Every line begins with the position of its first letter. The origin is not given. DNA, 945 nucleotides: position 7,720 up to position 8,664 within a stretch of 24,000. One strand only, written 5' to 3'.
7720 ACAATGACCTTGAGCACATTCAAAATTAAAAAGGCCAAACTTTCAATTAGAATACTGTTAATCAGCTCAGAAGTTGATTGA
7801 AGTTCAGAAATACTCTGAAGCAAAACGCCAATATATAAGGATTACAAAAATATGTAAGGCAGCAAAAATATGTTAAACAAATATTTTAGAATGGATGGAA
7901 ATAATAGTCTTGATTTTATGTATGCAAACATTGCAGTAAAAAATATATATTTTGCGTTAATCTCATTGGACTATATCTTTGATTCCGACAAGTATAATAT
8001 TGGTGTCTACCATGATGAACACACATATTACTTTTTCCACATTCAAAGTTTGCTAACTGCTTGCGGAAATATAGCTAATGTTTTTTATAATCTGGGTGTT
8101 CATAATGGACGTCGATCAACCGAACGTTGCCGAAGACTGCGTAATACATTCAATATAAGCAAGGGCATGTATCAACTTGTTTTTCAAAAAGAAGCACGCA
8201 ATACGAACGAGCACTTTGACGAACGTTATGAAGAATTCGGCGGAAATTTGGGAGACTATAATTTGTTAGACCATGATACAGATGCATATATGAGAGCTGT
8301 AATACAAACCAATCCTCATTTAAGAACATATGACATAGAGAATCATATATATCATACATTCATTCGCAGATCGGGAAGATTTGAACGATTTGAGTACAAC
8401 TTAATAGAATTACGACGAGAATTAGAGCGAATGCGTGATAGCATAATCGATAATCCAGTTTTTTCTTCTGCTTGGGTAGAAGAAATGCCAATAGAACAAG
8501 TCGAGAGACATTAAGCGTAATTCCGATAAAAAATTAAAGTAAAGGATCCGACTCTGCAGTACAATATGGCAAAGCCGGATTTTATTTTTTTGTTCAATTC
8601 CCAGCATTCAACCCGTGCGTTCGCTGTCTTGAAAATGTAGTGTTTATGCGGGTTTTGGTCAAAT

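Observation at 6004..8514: Abi/UG-type reverse transcriptase followed by a separate Rx4H HEPN-like gene; candidate two-gene RT defence system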

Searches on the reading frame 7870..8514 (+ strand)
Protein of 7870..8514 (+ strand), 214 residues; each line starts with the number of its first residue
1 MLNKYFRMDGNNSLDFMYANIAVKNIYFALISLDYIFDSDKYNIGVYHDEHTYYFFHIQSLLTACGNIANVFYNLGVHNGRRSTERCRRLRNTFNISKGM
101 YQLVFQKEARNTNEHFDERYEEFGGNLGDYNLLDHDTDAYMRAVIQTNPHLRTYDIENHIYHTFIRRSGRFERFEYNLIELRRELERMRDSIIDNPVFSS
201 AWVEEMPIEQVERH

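Call 7: search_protein_families(library=padloc, proteins=[window:7870-8514:+], max_evalue=1)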
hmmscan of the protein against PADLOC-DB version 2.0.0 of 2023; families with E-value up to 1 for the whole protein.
window:7870-8514:+ (214 aa): 0 families

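Call 8: search_protein_families(library=pfam, proteins=[window:7870-8514:+], max_evalue=0.01)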
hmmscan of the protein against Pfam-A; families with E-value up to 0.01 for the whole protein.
window:7870-8514:+ (214 aa): 0 families

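Call 10: find_homologous_proteins(query=window:7870-8511:+, max_evalue=0.001)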
Query window:7870-8511:+ (214 aa): 165 proteins with E <= 0.001 among 249 candidates; the best 120 are listed.
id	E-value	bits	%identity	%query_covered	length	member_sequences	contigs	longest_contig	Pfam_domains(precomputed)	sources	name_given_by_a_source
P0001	9.1e-138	475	98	100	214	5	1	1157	-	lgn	-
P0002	8.5e-114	397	83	99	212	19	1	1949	-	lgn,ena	-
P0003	2.4e-112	392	81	99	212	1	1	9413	-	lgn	-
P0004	9.8e-112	390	80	99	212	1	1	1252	-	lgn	-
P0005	1.2e-111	390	80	99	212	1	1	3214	-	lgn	-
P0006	2.9e-103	362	76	99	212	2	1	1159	-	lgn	-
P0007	2.3e-102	359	75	99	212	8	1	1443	-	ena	-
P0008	1.2e-101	357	75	99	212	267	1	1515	-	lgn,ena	-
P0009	4.9e-101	355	75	99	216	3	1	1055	-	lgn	-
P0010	1.2e-100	354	75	99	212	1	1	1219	-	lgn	-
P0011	4.1e-90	319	67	99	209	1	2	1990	-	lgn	-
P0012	4.6e-90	319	67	99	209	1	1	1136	-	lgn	-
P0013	2.8e-84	300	65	99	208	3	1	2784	-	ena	-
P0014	7.2e-84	299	65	99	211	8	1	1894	-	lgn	-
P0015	6.8e-82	292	64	99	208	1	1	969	-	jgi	-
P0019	6.9e-80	286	62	99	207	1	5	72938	-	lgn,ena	-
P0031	9.2e-76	272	58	99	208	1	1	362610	-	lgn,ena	-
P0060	7.9e-69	250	58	99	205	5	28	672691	-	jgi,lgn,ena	jgi:hypothetical protein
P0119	8.9e-56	207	51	97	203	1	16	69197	-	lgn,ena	-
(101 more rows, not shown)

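Call 11: find_encoding_contigs(protein=P0060, flank=6000, max_places=4)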
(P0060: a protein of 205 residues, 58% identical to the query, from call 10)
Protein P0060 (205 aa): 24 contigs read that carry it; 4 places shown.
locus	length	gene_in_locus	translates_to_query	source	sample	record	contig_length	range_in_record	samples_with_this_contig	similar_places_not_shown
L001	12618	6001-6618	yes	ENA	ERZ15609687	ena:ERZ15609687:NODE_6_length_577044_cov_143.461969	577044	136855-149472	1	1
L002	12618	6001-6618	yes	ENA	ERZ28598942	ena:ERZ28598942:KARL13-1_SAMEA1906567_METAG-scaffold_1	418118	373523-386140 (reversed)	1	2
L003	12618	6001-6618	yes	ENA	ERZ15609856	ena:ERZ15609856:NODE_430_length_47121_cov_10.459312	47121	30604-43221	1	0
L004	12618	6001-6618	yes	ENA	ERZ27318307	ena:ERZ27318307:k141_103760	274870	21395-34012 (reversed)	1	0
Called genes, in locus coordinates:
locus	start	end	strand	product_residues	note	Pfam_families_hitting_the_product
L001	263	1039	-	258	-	PF08379:Bact_transglu_N, PF01841:Transglut_core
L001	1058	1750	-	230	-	PF04168:Alpha-E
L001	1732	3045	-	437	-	PF04174:CP_ATPgrasp_1, PF14403:CP_ATPgrasp_2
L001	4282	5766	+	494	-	-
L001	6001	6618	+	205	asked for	-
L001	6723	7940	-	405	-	PF14659:Phage_int_SAM_3, PF00589:Phage_integrase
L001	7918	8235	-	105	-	-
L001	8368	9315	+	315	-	-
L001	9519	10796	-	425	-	PF18555:MobL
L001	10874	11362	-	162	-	-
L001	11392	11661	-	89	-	-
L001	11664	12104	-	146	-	PF01978:TrmB (faint), PF13730:HTH_36, PF13545:HTH_Crp_2 (weak)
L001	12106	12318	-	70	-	PF12728:HTH_17 (weak)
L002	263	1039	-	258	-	PF08379:Bact_transglu_N, PF01841:Transglut_core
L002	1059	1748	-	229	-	-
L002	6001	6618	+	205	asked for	-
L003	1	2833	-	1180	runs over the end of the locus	PF20585:Pectate_lyase_5 (faint), PF18998:Flg_new_2 (faint), PF09479:Flg_new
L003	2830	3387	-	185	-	PF00440:TetR_N (weak)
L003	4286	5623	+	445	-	-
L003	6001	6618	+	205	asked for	-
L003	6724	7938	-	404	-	PF14659:Phage_int_SAM_3, PF00589:Phage_integrase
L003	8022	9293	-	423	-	PF18555:MobL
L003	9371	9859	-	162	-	-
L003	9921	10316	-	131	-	PF13730:HTH_36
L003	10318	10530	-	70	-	PF12728:HTH_17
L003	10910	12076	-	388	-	-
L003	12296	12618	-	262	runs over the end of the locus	PF01555:N6_N4_Mtase, PF01170:UPF0020 (weak), PF01555:N6_N4_Mtase (weak)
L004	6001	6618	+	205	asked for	-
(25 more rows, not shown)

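Call 12: find_encoding_contigs(protein=P0031, flank=6000, max_places=3)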
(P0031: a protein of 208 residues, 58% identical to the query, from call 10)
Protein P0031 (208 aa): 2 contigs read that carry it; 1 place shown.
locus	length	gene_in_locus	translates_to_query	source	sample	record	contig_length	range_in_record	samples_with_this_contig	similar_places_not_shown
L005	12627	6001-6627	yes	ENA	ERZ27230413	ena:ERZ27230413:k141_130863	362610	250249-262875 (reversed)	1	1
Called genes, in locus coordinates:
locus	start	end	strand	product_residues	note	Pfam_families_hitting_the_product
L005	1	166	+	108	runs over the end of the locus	PF12844:HTH_19, PF01381:HTH_3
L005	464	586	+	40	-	-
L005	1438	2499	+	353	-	-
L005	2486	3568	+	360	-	-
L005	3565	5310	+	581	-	PF00149:Metallophos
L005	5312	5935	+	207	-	PF02511:Thy1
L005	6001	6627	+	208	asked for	-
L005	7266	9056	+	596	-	PF00308:Bac_DnaA (weak), PF24389:ORC-CDC6-like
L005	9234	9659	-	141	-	-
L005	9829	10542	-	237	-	-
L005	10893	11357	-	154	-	PF24716:WapI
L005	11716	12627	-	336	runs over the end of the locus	PF00248:Aldo_ket_red, PF13237:Fer4_10 (faint), PF13183:Fer4_8 (weak), PF13187:Fer4_9 (weak), PF13534:Fer4_17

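Call 13: find_encoding_contigs(protein=P0119, flank=6000, max_places=4)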
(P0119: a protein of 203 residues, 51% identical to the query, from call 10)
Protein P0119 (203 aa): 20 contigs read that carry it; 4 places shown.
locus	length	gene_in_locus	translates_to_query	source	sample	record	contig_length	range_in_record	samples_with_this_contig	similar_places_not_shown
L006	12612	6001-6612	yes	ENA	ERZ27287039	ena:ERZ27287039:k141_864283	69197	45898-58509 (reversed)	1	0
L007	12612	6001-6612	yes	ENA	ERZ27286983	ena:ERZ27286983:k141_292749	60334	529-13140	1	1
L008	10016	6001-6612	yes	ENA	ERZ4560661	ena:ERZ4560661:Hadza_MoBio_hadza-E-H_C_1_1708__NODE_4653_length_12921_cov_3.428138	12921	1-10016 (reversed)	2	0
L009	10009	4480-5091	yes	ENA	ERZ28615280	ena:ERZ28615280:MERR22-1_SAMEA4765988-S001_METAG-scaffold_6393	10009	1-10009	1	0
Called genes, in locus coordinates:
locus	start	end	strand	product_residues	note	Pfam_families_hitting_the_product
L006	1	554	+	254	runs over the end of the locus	PF02348:CTP_transf_3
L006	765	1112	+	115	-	PF08769:Spo0A_C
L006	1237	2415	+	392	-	-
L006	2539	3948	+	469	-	-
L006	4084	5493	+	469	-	PF13727:CoA_binding_3, PF02397:Bac_transf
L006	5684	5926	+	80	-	-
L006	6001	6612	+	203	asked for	-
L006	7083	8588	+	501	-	PF12161:HsdM_N, PF02384:N6_Mtase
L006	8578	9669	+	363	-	PF01420:Methylase_S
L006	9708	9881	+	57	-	-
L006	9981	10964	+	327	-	PF13495:Phage_int_SAM_4, PF02899:Phage_int_SAM_1 (weak), PF00589:Phage_integrase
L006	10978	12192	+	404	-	PF01420:Methylase_S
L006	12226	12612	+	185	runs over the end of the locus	-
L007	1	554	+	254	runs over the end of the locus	PF02348:CTP_transf_3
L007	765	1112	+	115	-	PF08769:Spo0A_C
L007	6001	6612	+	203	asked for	-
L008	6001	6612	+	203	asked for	-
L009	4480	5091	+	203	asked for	-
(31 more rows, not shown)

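Call 14: search_protein_families(library=padloc, proteins=[L001:4282-5766:+, L003:4286-5623:+, L005:3565-5310:+, L005:5312-5935:+, L006:5684-5926:+, L005:7266-9056:+, L005:2486-3568:+, L005:1438-2499:+], max_evalue=0.01)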
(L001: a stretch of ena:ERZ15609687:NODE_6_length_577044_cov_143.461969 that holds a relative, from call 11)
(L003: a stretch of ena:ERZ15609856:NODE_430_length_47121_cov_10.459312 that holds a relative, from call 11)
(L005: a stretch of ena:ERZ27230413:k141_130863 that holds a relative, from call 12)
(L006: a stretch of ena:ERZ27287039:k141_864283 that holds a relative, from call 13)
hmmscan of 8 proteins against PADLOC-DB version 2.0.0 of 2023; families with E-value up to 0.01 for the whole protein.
L001:4282-5766:+ (494 aa): 0 families

L003:4286-5623:+ (445 aa): 0 families

L005:3565-5310:+ (581 aa): 2 families
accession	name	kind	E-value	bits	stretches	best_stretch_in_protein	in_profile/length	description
PDLC00736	Effector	-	8.7e-12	42.7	1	47-299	26-282/561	Endonuclease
PDLC04908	PDC-S10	-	1.3e-08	32.3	1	49-123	12-84/223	-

L005:5312-5935:+ (207 aa): 0 families

L006:5684-5926:+ (80 aa): 0 families

L005:7266-9056:+ (596 aa): 3 families
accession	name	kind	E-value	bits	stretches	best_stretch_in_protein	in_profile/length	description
PDLC04140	mad8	-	0.00025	18.7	1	53-136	24-113/314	mads_8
PDLC01994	RtcR_PspF1--CARF_AAA_HTH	-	0.006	13.7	1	60-102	185-221/468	-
PDLC02209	QatA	-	0.0089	12.7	0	152-269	99-211/646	-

L005:2486-3568:+ (360 aa): 0 families

L005:1438-2499:+ (353 aa): 0 families

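Call 18: find_related_loci(query=A1, collection=genome_contigs, flank=7000)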
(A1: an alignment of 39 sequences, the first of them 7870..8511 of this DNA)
Query A1 (214 aa) in genome_contigs; peptide patterns used: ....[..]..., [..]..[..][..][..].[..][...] (x = any residue, [..] = any of these).
477 stretches matched a pattern; 26 encode a relative of the query (tblastn E <= 1e-3); 25 distinct loci.
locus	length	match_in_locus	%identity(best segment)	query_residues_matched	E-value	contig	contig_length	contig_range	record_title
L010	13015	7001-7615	63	1-210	1e-84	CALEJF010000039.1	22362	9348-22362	MAG TPA_asm: uncultured Clostridia bacterium isolate SRR6425771_bin.43_CONCOCT_v1.1_MAG genome assembly, contig: ERZ1767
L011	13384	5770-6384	62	1-211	3e-81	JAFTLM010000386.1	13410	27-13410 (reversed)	MAG: Clostridia bacterium isolate RGIG3927 Roe_deer_Cecum-3__c578644, whole genome shotgun sequence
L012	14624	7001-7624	59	1-212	1e-79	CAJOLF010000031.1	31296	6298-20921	uncultured Ruminococcus sp. isolate Reindeer_1_mag_248 genome assembly, contig: scaffold_3243, whole genome shotgun sequ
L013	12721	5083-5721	59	1-212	8e-79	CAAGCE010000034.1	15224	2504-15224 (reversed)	MAG TPA_asm: Ruminococcaceae bacterium, isolate HGM13314, WGS project CAAGCE010000000 data, contig: SRS476098_23_k119_37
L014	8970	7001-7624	59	1-213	1e-78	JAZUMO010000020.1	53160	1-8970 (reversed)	MAG: Acutalibacteraceae bacterium isolate T1900044892_TS20190358.MAGScoT_cleanbin_000020 SGB_3265_k141_1076521, whole ge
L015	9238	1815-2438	58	1-212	8e-79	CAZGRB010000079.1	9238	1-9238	MAG TPA_asm: uncultured Ruminiclostridium sp. isolate SRP315200_co1_410 genome assembly, contig: NODE_17197_length_9238_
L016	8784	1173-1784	56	1-211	4e-75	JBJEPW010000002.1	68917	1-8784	MAG: Candidatus Fimenecus sp. isolate PUUB49_bin.003 NODE_102_length_68917_cov_18.812930, whole genome shotgun sequence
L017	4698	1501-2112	57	1-211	2e-74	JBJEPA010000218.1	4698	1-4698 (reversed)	MAG: Ruminococcus sp. isolate FUKU01_bin.014 NODE_4667_length_4698_cov_8.620935, whole genome shotgun sequence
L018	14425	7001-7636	53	1-214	6e-72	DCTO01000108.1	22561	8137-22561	MAG TPA_asm: Ruminococcaceae bacterium UBA1438 UBA1438_contig_51212, whole genome shotgun sequence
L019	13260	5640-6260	55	1-209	1e-66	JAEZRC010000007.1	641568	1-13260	MAG: Bacillota bacterium isolate OH_PBB_123 k127_894564, whole genome shotgun sequence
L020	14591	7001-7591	52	1-202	2e-64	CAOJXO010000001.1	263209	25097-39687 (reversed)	MAG TPA_asm: uncultured Firmicutes bacterium isolate SRR15604611_bin.41_metawrap_v1.3_MAG genome assembly, contig: NODE.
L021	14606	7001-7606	51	1-202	1e-62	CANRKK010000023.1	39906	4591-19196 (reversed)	MAG: uncultured Clostridia bacterium isolate Lapin-021__bin90 genome assembly, contig: Lapin-021__NODE_1166_length_39906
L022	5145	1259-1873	52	1-204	8e-62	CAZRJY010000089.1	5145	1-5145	MAG TPA_asm: uncultured Clostridia bacterium isolate SRP199465_co2_620 genome assembly, contig: NODE_48569_length_5145_c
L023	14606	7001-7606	51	1-202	4e-60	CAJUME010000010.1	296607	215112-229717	MAG TPA_asm: uncultured Christensenella sp. isolate MGBC140398 genome assembly, contig: MGBC140398.10, whole genome shot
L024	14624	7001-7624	49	1-213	3e-55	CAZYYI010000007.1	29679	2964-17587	MAG TPA_asm: uncultured Lachnospiraceae bacterium isolate SRP199465_co2_295 genome assembly, contig: NODE_3904_length_29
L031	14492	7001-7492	45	17-188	1e-36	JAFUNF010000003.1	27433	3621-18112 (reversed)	MAG: Clostridia bacterium isolate RGIG4648 Roe_deer_Rectum-4__c110, whole genome shotgun sequence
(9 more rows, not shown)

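Call 22: predict_structure(alignment_id=A1)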
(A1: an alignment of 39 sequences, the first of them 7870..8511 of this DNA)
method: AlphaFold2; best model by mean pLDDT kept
length: 214 residues; sequences in the alignment: 39
mean_pLDDT: 85.0   pTM: 0.83
mean pLDDT of the five models: 85.0, 84.6, 84.4, 83.1, 82.5
residues with pLDDT >= 90: 106; 70-90: 75; 50-70: 30; < 50: 3
segments of 3 or more residues with pLDDT < 50: none
pLDDT, mean of each block of 10 residues (from residue 1): 65 84 97 94 86 93 94 74 86 95 86 66 74 92 85 92 83 92 98 91 71 52
secondary structure, 60 per line:
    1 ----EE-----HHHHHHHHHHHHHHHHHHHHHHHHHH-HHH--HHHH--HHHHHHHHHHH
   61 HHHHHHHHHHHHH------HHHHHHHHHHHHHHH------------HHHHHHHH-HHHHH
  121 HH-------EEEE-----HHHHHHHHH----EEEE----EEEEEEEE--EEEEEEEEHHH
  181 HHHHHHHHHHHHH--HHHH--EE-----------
elements in order: H12-37 H44-47 H50-73 H80-94 H107-114 H116-122 E130-133 H139-147 E152-155 E160-167 E170-177 H178-193 H196-199

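Call 30: fold_search(model_id=the predicted structure, library=pdb)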
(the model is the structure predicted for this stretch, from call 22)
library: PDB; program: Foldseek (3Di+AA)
matches with E <= 10: 143; with E <= 0.001: 0
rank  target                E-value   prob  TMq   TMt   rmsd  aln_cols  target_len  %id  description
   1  7xge_A                5.0e-01  0.35  0.27  0.33  11.9       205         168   12  Crystal structure of MCL-1 in complex with computationally designed inhibitor protein (released 2022-07-20)
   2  7xge_G                1.0e+00  0.23  0.27  0.33  11.8       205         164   12  Crystal structure of MCL-1 in complex with computationally designed inhibitor protein (released 2022-07-20)
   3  3o01_A                1.1e+00  0.15  0.21  0.17  15.8       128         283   14  The Crystal Structure of the Salmonella Type III Secretion System Tip Protein SipD in Complex with Deoxycholate (released 2010-11-17)
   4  3o02_A                1.2e+00  0.14  0.21  0.17  15.8       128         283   14  The Crystal Structure of the Salmonella Type III Secretion System Tip Protein SipD in Complex with Chenodeoxycholate (released 2010-11-17)
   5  3o00_A                1.3e+00  0.13  0.21  0.16  15.7       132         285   12  Crystal Structure of the Salmonella Type III Secretion System Tip Protein SipD-C244S (released 2010-11-17)
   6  1orj_A                1.4e+00  0.16  0.22  0.35  16.2       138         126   12  FLAGELLAR EXPORT CHAPERONE (released 2003-09-16)
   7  7xgg_A                1.6e+00  0.20  0.29  0.35  11.1       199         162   13  Crystal structure of BCL-xL in complex with computationally designed inhibitor protein (released 2022-07-20)
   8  5m4y_C                1.6e+00  0.13  0.25  0.29  15.2       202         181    8  Crystal structure of the Sec3/Sso2 complex at 2.20 angstrom resolution (released 2017-02-08)
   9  9uym_R                1.6e+00  0.04  0.18  0.14  20.2       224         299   10  Composite map of the G protein-coupled receptor 1 (GPR1) bound to chemerin and beta-arrestin 2 (released 2025-11-19)
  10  7xgf_A                1.7e+00  0.20  0.29  0.36  11.0       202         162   11  Crystal structure of BCL-xL in complex with computationally designed inhibitor protein (released 2022-07-20)
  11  8vyy_A                1.8e+00  0.16  0.29  0.26  13.5       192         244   12  The crystal structure of MarE in complex with its native substrate, beta-methyl-L-tryptophan (released 2025-04-02)
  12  3nzz_A                2.0e+00  0.11  0.21  0.16  15.5       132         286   12  Crystal Structure of the Salmonella Type III Secretion System Tip Protein SipD (released 2010-11-17)
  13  6egc                  2.2e+00  0.15  0.25  0.32   9.9       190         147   10  Single-chain version of 2L4HC2_23 (PDB 5J0K) (released 2019-05-29)
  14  7sii_A                2.2e+00  0.06  0.20  0.14  24.9       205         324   11  Human STING bound to both cGAMP and 1-[(2-chloro-6-fluorophenyl)methyl]-3,3-dimethyl-2-oxo-N-[(2,4,6-trifluorophenyl)m (released 2022-02-02)
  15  1f1m_A                2.3e+00  0.15  0.30  0.36   9.2       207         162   12  CRYSTAL STRUCTURE OF OUTER SURFACE PROTEIN C (OSPC) (released 2001-04-04)
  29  6m6u_I                3.3e+00  0.11  0.23  0.34   9.3       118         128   14  Crystal structure the toxin-antitoxin MntA-HpeT mutant-D39ED41E (released 2020-09-30)
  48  8yuf_A                4.4e+00  0.08  0.22  0.31   7.0       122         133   16  Crystal structure of HEPN (Q64A) toxin (released 2025-04-02)
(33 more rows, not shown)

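Call 32: find_encoding_contigs(protein=P0019, flank=6000, max_places=3)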
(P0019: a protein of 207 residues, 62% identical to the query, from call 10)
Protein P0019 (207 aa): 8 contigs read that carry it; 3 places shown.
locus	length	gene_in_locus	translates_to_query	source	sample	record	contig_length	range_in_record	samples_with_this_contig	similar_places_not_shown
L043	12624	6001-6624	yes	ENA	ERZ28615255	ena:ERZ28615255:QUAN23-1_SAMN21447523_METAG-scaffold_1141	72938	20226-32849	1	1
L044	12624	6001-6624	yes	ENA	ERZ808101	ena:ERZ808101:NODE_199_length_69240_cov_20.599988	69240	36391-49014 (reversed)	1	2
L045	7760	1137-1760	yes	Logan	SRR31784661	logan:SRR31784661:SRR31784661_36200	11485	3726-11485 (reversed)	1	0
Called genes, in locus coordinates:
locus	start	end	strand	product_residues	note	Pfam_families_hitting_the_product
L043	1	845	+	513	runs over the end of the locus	PF13589:HATPase_c_3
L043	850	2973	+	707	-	PF10593:Z1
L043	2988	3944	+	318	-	PF14390:DUF4420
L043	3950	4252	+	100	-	-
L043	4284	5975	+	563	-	-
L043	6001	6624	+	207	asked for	-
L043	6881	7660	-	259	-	-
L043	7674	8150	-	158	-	PF08281:Sigma70_r4_2, PF04545:Sigma70_r4 (faint)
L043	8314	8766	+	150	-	PF21983:NikA-like, PF05713:MobC (weak)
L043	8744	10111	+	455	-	PF03432:Relaxase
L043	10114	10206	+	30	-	-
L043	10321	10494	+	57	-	-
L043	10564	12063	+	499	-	PF00239:Resolvase, PF07508:Recombinase, PF13408:Zn_ribbon_recom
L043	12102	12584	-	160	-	PF05067:Mn_catalase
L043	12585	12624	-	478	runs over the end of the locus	PF00239:Resolvase, PF07508:Recombinase, PF13408:Zn_ribbon_recom (weak)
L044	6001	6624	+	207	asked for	-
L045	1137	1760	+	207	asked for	-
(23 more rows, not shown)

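Call 34: search_protein_families(library=padloc, proteins=[L043:4284-5975:+, L043:3950-4252:+, L043:2988-3944:+, L043:850-2973:+], max_evalue=0.001)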
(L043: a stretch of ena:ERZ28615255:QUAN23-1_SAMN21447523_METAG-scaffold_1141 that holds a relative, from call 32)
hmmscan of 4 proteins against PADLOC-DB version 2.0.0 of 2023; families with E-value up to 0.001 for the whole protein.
L043:4284-5975:+ (563 aa): 0 families

L043:3950-4252:+ (100 aa): 0 families

L043:2988-3944:+ (318 aa): 0 families

L043:850-2973:+ (707 aa): 2 families
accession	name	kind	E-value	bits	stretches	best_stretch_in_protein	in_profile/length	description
PDLC03202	Helicase_II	-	3.1e-59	198.9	1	65-520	38-466/621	Type II helicase domain protein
PDLC02205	MzaC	-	1.1e-35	120.9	2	285-502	434-662/952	-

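Call 36: search_protein_families(library=pfam, alignment_id=A1, max_evalue=10)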
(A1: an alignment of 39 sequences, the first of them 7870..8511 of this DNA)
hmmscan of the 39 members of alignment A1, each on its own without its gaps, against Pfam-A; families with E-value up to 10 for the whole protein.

A. member 1, window:7870-8511:+ (214 aa): 1 family
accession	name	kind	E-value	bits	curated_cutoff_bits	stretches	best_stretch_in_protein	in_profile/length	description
PF25442.1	Ubiquitin_RHG40_C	-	0.025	15.6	27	1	117-150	62-92/100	RHG40-like, C-terminal ubiquitin-like domain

B. families by the number of members that match (of 39 scanned): 36 families (the first 25 are shown)
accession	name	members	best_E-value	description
PF10870.14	DUF2729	3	0.45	Protein of unknown function (DUF2729)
PF14855.11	PapJ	2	0.024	Pilus-assembly fibrillin subunit, chaperone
PF00386.27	C1q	1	0.01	C1q domain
PF21866.1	DUF6915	1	0.015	Domain of unknown function (DUF6915)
PF19617.4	DUF6122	1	0.019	Family of unknown function (DUF6122)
PF24073.1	DUF7365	1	0.022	Coiled-coil region of unknown function (DUF7365)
PF25442.1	Ubiquitin_RHG40_C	1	0.025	RHG40-like, C-terminal ubiquitin-like domain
PF12588.13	PSDC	1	0.027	Phophatidylserine decarboxylase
PF23739.1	HTH_72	1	0.028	HTH 3-helical bundle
PF04297.20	UPF0122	1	0.037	Putative helix-turn-helix protein, YlxM / p13 like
PF24564.1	DUF7605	1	0.039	Domain of unknown function (DUF7605)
PF05478.16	Prominin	1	0.055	Prominin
PF01239.28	PPTA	1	0.058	Protein prenyltransferase alpha subunit repeat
PF19560.4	DUF6082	1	0.063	Family of unknown function (DUF6082)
PF18394.6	TBK1_CCD1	1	0.07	TANK-binding kinase 1 coiled-coil domain 1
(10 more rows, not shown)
